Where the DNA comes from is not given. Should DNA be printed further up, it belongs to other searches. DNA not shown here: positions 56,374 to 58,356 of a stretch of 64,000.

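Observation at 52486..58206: Candidate bacterial ceramide/sphingolipid-like lipid cluster including a GNAT-like N-acyltransferase fused to a class-V aminotransferase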

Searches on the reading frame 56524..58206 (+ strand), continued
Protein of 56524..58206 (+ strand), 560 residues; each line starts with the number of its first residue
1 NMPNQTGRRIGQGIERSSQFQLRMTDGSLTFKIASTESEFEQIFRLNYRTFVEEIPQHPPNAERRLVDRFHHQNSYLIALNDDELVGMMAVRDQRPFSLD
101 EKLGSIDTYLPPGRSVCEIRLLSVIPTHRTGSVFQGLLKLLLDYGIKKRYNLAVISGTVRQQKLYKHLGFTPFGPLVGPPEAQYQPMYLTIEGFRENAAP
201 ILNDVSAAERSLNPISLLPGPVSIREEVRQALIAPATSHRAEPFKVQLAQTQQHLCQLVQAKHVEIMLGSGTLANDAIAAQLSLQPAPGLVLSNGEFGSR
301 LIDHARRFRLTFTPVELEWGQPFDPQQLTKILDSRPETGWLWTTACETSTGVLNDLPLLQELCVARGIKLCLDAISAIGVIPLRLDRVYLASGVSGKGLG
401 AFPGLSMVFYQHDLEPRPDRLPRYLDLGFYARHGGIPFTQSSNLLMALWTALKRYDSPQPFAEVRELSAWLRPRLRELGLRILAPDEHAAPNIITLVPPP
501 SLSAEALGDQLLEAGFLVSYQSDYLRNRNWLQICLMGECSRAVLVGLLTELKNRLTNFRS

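Call 67: find_encoding_contigs(protein=P0258, flank=10000, max_places=1)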
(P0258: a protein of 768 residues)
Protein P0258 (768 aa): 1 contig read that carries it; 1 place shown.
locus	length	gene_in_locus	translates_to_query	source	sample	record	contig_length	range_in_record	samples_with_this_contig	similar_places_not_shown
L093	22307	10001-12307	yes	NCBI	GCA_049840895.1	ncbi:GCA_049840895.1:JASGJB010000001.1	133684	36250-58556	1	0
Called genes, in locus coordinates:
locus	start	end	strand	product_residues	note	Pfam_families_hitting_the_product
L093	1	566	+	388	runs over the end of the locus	-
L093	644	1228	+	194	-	PF01261:AP_endonuc_2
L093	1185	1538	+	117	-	PF01261:AP_endonuc_2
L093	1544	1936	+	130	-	-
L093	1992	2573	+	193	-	PF02894:GFO_IDH_MocA_C, PF22725:GFO_IDH_MocA_C3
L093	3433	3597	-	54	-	-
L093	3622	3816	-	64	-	-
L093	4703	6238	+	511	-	PF01232:Mannitol_dh, PF08125:Mannitol_dh_C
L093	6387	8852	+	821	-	PF03030:H_PPase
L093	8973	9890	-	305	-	PF00126:HTH_1, PF03466:LysR_substrate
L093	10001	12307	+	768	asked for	PF02660:G3P_acyltransf, PF00583:Acetyltransf_1 (weak), PF13444:Acetyltransf_5 (faint), PF13673:Acetyltransf_10 (weak), PF21926:FeeM, PF00266:Aminotran_5 (weak)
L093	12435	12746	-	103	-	PF11154:DUF2934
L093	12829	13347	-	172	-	PF05974:DUF892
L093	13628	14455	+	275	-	PF04909:Amidohydro_2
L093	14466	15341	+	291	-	PF02311:AraC_binding, PF12833:HTH_18, PF00165:HTH_AraC (weak)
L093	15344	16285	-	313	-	PF00135:COesterase (weak), PF20434:BD-FAE, PF07859:Abhydrolase_3, PF00326:Peptidase_S9 (weak)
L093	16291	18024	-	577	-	PF00657:Lipase_GDSL (weak), PF13472:Lipase_GDSL_2, PF01095:Pectinesterase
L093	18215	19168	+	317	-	PF00248:Aldo_ket_red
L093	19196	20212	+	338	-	PF08240:ADH_N, PF16912:Glu_dehyd_C, PF00107:ADH_zinc_N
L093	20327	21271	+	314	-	PF00532:Peripla_BP_1, PF13407:Peripla_BP_4, PF13377:Peripla_BP_3 (weak)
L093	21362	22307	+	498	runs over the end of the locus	PF00005:ABC_tran, PF13304:AAA_21 (faint), PF00005:ABC_tran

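Call 68: find_encoding_contigs(protein=P0353, flank=8000, max_places=1)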
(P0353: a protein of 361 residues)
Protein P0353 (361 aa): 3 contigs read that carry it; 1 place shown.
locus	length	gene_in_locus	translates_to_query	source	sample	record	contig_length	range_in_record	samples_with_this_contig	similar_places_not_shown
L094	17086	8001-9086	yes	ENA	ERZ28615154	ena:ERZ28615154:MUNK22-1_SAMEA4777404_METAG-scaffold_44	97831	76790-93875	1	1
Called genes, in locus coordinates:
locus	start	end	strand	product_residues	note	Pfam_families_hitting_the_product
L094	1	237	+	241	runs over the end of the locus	-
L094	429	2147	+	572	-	PF00999:Na_H_Exchanger, PF02254:TrkA_N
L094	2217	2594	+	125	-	PF01042:Ribonuc_L-PSP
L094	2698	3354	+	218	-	-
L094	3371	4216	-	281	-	PF00494:SQS_PSY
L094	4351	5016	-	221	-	PF01243:PNPOx_N, PF10590:PNP_phzG_C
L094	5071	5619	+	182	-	PF00156:Pribosyltran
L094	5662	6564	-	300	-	PF01261:AP_endonuc_2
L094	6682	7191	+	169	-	PF03703:bPH_2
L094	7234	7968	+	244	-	PF03703:bPH_2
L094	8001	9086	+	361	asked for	PF00266:Aminotran_5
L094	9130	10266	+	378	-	-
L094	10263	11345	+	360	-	-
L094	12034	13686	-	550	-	-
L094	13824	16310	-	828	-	PF04542:Sigma70_r2, PF08281:Sigma70_r4_2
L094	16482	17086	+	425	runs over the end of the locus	PF00083:Sugar_tr, PF07690:MFS_1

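Call 94: search_dna_similar(query=window:56593-58203:+, collection=plasmids, mode=protein, max_rows=25, max_evalue=0.00001)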
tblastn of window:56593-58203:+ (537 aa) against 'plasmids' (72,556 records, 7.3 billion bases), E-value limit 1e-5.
Records with a match: 369; places in all: 391; records where one place covers at least 80% of the query: 3.
Best place of each record, by identity: <60% 369.
By first word of the organism name: Sinorhizobium 132; Pseudosulfitobacter 45; Leisingera 18; Rhizobium 16; Aminobacter 12; Paracoccus 11; Paraburkholderia 10; Mycetohabitans 9; Vibrio 9; Ensifer 9; and 52 more.
By predicted mobility (MOB-suite, as given by PLSDB): non-mobilizable 202; conjugative 90; mobilizable 77.
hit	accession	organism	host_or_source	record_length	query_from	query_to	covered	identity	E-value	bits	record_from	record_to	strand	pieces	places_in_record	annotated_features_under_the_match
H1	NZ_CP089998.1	Cytobacillus spongiae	sponge,Pure culture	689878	1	524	98%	46.4%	8e-147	473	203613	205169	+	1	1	aminotransferase class V-fold PLP-dependent enzyme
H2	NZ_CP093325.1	Bacillus sp. N5-665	whole organism,peat soil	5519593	6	512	94%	45.9%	3e-139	452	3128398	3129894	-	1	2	none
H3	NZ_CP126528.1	Bacillus toyonensis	bacterial isolate,semidesertic area ...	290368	2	529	98%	42.3%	2e-134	438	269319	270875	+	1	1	aminotransferase class V-fold PLP-dependent enzyme | glycerol-3-phosphate acyltransferase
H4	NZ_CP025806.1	Sulfitobacter sp. SK012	Marine Sediment,North Sea (sediment)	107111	196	537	64%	29.5%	9e-22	107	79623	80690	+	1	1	aminotransferase class V-fold PLP-dependent enzyme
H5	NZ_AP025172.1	Cupriavidus sp. P-10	-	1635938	194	515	60%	30.1%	4e-28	127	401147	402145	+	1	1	none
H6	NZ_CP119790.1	Haloarcula ordinaria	cell culture,sediment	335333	176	532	66%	26.7%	1e-12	79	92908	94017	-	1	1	alanine--glyoxylate aminotransferase family protein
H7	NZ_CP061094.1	Roseomonas marmotae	Marmota himalayana,pure culture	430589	190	495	57%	31.2%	4e-14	83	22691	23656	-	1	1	2-aminoethylphosphonate--pyruvate transaminase | lysylphosphatidylglycerol synthase domain-containing protein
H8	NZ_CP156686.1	Burkholderia stagnalis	Bacterial cells,soils collected in ...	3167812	190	525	63%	28.2%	3e-21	105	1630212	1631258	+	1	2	none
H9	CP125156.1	Klebsiella pneumoniae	-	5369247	163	532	69%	25.3%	2e-15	87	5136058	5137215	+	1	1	phnW: 2-aminoethylphosphonate--pyruvate transaminase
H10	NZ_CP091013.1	Burkholderia cenocepacia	-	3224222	190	519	61%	28.4%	3e-23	112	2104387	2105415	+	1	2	none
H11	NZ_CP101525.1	Burkholderia arboris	mixed culture,soil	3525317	190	519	61%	28.1%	1e-22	110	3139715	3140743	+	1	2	none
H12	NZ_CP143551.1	Burkholderia multivorans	Homo sapiens,bronchoalveolar lavage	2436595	190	519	61%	28.1%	2e-22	109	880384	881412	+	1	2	none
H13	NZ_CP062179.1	Mycetohabitans endofungorum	Rhizopus microsporus,bacterial ...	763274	176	495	60%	28.9%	4e-18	96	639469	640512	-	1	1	2-aminoethylphosphonate aminotransferase | aepY: phosphonopyruvate decarboxylase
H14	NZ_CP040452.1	Halomonas sp. PA16-9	-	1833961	162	532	69%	24.9%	1e-13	82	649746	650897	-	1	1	none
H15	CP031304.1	Natrinema thermotolerans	Cell culture,Korean salt-fermented food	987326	159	518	63%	27.5%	1e-10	93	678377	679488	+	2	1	none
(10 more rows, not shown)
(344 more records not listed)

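Call 95: get_annotated_region(hit=H3, flank=6000)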
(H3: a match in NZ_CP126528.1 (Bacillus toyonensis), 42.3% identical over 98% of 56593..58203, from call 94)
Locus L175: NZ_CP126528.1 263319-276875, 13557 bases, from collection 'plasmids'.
description: Bacillus toyonensis strain Puebla_S2 plasmid unnamed1, complete sequence
organism: Bacillus toyonensis (NCBI taxid 155322)
taxonomy: Bacteria; Bacillota; Bacilli; Bacillales; Bacillaceae; Bacillus; Bacillus toyonensis
host: -; source: bacterial isolate,semidesertic area with dry sandy soils, around 15 cm from the trunk of a lemon tree (5 cm ...; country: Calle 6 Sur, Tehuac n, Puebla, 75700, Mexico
typing (MOB-suite, as given by PLSDB): conjugative; replicon rep_cluster_1869; relaxase MOBP; mating-pair formation MPF_T
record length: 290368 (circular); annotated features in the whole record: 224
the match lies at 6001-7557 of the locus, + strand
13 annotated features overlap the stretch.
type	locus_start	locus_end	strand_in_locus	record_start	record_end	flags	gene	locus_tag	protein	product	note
CDS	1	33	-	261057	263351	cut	-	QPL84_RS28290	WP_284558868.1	M60 family metallopeptidase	-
CDS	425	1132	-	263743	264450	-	-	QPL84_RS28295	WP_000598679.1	response regulator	GO:0000160 - phosphorelay signal transduction system [Evidence IEA]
CDS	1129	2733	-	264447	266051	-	-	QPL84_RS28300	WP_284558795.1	sensor histidine kinase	-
CDS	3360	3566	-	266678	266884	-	-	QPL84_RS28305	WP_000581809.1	hypothetical protein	-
CDS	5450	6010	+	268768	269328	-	-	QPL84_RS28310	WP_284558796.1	glycerol-3-phosphate acyltransferase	GO:0008654 - phospholipid biosynthetic process [Evidence IEA]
CDS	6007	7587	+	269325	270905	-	-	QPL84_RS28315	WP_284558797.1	aminotransferase class V-fold PLP-dependent enzyme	-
CDS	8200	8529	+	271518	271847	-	-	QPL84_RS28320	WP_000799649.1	Lrp/AsnC ligand binding domain-containing protein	-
CDS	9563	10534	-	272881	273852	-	-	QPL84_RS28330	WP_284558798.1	DUF4046 domain-containing protein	-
CDS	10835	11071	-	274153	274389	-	-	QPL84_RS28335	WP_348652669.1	WxL domain-containing protein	-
CDS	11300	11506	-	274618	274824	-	-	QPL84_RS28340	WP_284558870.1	metalloregulator ArsR/SmtB family transcription factor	GO:0006355 - regulation of DNA-templated transcription [Evidence IEA]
CDS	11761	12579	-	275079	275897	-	-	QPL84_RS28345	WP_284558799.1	class C sortase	-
CDS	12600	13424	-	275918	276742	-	-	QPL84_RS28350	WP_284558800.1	class C sortase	-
CDS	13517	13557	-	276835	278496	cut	-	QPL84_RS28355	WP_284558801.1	LPXTG cell wall anchor domain-containing protein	-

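Call 96: get_annotated_region(hit=H1, flank=6000)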
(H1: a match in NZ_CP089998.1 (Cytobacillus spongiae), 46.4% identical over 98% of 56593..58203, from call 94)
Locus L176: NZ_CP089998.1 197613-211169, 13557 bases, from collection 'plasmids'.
description: Cytobacillus spongiae strain CY-G plasmid unnamed, complete sequence
organism: Cytobacillus spongiae (NCBI taxid 2901381)
taxonomy: Bacteria; Bacillota; Bacilli; Bacillales; Bacillaceae; Cytobacillus; Cytobacillus spongiae
host: -; source: sponge,Pure culture; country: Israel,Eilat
typing (MOB-suite, as given by PLSDB): non-mobilizable
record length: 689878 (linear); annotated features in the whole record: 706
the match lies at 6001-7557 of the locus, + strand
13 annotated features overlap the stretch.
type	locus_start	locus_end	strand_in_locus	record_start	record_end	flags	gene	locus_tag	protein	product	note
CDS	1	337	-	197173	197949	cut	-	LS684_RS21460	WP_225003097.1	MBL fold metallo-hydrolase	-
CDS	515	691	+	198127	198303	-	-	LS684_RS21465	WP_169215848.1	hypothetical protein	-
CDS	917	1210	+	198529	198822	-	-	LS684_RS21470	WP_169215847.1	TIGR04104 family putative zinc finger protein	-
CDS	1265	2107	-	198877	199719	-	-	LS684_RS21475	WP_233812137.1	glycerophosphodiester phosphodiesterase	-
CDS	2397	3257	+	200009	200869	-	-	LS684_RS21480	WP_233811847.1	hypothetical protein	-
CDS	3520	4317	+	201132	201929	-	-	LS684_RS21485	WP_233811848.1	alpha/beta hydrolase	-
CDS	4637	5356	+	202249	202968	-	-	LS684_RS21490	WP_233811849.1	TIGR02206 family membrane protein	-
CDS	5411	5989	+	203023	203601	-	-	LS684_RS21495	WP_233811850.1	glycerol-3-phosphate acyltransferase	GO:0006654 - phosphatidic acid biosynthetic process [Evidence IEA]; GO:0008654 - phospholipid biosynthetic process ...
CDS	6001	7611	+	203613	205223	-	-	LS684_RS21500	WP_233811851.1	aminotransferase class V-fold PLP-dependent enzyme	-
CDS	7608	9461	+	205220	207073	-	-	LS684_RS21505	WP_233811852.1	LTA synthase family protein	-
CDS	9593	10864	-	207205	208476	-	-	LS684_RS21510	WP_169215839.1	ATP-binding protein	-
CDS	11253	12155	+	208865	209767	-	-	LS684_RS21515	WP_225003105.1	YitT family protein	-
CDS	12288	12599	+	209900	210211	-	-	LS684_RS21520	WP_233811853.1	hypothetical protein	-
